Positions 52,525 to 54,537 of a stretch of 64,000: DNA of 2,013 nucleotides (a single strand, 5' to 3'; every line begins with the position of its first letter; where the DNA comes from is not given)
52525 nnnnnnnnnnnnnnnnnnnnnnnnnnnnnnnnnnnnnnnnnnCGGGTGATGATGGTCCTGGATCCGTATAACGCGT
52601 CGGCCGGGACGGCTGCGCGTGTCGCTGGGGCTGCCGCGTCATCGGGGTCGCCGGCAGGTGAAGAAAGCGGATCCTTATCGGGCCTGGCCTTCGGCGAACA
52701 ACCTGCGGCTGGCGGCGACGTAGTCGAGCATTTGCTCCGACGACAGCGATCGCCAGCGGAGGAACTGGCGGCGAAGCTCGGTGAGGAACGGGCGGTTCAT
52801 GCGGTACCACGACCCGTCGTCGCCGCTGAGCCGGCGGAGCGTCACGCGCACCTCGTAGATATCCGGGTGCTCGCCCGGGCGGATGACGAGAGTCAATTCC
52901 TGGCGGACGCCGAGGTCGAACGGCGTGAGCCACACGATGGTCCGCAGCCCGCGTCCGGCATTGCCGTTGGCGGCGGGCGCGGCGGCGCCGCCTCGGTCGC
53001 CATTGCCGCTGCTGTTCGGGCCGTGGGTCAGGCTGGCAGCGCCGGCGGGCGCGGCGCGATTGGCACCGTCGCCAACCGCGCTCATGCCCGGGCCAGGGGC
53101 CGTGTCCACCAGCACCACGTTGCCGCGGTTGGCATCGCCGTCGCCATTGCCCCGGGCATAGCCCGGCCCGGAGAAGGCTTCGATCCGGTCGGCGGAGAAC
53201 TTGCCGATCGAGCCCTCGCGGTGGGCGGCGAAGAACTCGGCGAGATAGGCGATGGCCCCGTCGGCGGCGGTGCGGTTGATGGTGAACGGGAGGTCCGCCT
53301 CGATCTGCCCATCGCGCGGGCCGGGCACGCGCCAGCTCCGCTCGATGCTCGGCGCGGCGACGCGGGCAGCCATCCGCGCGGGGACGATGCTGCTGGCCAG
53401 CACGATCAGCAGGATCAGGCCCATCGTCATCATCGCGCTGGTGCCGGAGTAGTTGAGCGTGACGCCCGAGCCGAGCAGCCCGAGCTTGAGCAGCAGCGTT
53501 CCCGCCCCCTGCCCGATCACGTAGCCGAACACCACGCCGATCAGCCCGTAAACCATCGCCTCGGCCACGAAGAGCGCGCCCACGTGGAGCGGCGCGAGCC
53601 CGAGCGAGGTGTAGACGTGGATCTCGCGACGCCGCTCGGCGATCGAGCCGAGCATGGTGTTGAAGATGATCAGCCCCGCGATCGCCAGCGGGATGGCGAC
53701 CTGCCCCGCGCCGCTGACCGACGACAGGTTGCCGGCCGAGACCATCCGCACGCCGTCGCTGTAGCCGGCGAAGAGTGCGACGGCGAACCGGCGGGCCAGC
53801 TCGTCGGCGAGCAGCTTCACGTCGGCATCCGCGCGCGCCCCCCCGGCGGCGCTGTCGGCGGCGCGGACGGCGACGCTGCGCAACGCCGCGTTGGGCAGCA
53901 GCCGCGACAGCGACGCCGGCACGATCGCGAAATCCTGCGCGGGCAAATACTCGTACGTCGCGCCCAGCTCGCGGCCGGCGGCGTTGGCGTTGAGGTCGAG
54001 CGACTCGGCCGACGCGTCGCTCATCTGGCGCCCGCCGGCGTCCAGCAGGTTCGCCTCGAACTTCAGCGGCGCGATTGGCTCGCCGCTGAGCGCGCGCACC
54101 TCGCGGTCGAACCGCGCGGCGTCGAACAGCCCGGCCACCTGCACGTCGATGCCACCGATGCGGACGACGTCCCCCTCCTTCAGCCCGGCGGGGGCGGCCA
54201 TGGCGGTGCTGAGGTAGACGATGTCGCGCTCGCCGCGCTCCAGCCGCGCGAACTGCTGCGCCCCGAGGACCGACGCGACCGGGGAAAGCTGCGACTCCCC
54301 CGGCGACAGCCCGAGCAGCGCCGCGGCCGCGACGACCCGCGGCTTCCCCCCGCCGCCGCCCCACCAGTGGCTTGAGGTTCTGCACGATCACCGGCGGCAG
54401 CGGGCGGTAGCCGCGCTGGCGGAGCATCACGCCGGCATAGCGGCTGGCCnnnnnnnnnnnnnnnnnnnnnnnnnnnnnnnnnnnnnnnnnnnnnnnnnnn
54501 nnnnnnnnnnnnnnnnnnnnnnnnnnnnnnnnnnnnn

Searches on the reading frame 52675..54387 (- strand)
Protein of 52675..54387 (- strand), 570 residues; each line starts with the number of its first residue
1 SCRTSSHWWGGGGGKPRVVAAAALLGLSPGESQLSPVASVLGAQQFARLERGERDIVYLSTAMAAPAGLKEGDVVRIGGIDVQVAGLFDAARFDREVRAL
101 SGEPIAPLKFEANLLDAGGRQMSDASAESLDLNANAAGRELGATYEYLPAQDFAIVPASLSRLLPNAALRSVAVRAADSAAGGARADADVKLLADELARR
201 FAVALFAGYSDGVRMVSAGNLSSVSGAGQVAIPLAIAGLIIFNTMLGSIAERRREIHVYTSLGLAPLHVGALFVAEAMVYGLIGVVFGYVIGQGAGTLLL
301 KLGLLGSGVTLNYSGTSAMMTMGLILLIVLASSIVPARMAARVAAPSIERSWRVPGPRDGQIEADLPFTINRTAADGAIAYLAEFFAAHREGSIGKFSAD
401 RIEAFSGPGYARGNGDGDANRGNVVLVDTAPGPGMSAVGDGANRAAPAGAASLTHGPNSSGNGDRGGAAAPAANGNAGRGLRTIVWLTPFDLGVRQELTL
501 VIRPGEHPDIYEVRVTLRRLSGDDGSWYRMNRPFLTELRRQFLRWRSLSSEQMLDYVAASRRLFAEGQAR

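Call 94: search_protein_families(library=pfam, proteins=[window:52675-54387:-], max_evalue=0.00001)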
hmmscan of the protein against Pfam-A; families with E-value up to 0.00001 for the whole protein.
window:52675-54387:- (570 aa): 1 family
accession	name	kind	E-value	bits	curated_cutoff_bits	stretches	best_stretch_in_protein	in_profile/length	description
PF02687.27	FtsX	-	4.8e-15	56.1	25.5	1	234-342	8-117/120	FtsX-like permease C-terminal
